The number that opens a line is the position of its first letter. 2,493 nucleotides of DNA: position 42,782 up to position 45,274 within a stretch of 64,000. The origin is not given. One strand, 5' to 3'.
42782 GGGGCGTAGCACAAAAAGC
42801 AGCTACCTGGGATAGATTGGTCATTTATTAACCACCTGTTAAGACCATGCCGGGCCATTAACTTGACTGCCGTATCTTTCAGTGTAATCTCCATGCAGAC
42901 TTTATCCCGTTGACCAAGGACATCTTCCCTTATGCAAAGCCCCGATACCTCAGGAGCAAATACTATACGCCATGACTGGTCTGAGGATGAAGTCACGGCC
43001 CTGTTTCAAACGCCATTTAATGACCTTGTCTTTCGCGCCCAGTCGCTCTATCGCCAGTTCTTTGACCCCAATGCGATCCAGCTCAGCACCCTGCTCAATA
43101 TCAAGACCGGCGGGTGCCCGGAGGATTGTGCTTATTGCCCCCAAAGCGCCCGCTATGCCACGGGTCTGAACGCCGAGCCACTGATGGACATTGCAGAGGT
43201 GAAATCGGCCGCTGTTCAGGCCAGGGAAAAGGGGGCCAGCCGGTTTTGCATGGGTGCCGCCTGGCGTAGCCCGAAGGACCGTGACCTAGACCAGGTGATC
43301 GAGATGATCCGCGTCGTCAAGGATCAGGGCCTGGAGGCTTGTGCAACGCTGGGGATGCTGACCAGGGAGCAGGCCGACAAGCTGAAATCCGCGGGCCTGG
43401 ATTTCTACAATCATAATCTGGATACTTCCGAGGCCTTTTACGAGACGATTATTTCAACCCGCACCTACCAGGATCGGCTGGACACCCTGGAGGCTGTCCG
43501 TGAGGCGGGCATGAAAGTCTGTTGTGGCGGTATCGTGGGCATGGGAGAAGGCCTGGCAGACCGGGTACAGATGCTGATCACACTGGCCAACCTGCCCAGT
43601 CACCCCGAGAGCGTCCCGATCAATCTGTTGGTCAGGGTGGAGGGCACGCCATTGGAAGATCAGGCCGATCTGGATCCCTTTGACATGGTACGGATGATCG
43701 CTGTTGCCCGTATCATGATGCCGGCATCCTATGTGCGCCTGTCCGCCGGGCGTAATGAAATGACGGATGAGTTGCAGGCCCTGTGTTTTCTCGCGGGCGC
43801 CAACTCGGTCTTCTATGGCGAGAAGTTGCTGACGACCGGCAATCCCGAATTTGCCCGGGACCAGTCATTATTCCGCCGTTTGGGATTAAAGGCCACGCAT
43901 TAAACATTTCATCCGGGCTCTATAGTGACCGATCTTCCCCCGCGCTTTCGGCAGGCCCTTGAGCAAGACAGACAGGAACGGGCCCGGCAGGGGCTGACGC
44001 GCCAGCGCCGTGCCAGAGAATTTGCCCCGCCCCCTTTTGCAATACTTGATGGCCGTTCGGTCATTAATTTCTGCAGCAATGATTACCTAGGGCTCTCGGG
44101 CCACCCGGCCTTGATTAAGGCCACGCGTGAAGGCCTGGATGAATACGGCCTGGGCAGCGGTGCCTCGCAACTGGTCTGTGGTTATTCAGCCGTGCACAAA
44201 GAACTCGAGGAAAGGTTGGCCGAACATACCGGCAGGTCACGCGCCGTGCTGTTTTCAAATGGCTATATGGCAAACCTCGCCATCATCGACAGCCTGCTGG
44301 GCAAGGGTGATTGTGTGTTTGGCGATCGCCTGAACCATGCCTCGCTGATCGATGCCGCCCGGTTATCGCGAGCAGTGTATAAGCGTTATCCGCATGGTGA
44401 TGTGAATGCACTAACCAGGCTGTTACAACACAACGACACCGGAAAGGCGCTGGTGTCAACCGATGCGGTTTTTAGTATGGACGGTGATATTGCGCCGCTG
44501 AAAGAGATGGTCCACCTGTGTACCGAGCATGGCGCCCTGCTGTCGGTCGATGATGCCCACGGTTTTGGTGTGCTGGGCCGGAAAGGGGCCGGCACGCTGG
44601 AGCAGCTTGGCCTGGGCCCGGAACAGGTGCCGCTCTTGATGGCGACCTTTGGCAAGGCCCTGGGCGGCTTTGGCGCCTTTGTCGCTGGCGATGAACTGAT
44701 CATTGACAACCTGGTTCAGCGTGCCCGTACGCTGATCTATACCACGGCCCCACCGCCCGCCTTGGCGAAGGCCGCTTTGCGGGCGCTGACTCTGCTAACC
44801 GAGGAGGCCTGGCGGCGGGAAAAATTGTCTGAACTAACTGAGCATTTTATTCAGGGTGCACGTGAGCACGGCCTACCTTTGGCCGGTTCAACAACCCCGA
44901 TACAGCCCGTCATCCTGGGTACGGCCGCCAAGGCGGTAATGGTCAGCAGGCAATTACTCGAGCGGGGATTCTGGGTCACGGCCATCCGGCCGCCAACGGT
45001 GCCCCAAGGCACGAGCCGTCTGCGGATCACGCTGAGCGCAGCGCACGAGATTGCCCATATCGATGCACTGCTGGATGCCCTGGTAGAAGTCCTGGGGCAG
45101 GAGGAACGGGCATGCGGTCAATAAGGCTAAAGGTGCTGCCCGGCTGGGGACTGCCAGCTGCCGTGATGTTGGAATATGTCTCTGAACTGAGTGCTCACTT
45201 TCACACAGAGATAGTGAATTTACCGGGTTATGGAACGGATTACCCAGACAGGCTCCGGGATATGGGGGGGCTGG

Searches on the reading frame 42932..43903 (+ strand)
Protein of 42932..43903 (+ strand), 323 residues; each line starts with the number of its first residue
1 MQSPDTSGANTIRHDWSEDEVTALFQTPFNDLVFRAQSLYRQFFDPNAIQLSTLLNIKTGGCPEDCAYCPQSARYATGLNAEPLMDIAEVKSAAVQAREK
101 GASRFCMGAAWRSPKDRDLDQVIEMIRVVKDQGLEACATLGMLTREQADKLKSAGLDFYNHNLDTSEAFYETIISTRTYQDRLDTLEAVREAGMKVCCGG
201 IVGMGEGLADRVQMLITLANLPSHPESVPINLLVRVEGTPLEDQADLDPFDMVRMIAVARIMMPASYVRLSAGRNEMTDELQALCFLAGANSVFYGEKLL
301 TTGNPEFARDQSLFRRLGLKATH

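Call 5: search_protein_families(library=pfam, proteins=[window:42932-43903:+])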
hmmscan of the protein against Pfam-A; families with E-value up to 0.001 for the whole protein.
window:42932-43903:+ (323 aa): 2 families
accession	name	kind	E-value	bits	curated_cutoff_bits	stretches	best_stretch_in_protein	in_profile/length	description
PF06968.18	BATS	-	2.2e-29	101.9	22.2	1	229-320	1-88/88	Biotin and Thiamin Synthesis associated domain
PF04055.27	Radical_SAM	-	1e-21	78.2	29.5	1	57-214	2-162/166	Radical SAM superfamily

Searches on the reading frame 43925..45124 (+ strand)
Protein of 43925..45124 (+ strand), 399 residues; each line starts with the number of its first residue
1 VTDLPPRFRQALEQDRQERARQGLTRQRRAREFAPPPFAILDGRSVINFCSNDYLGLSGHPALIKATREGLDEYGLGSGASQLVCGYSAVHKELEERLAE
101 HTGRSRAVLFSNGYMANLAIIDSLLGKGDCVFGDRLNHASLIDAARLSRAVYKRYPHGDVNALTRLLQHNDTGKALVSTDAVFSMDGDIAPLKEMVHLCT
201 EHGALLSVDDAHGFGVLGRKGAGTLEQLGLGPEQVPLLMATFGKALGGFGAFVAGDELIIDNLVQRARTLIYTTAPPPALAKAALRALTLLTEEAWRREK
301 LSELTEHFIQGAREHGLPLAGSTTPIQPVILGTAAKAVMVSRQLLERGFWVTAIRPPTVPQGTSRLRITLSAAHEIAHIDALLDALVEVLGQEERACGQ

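Call 5: search_protein_families(library=pfam, proteins=[window:43925-45124:+])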
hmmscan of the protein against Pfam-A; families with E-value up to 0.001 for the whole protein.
window:43925-45124:+ (399 aa): 2 families
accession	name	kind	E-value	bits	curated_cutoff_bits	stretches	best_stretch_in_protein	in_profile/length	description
PF00155.27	Aminotran_1_2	-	3.1e-56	191.5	19.7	1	45-386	2-361/361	Aminotransferase class I and II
PF00266.25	Aminotran_5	-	0.00022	20.8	21.5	1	80-214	34-180/371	Aminotransferase class-V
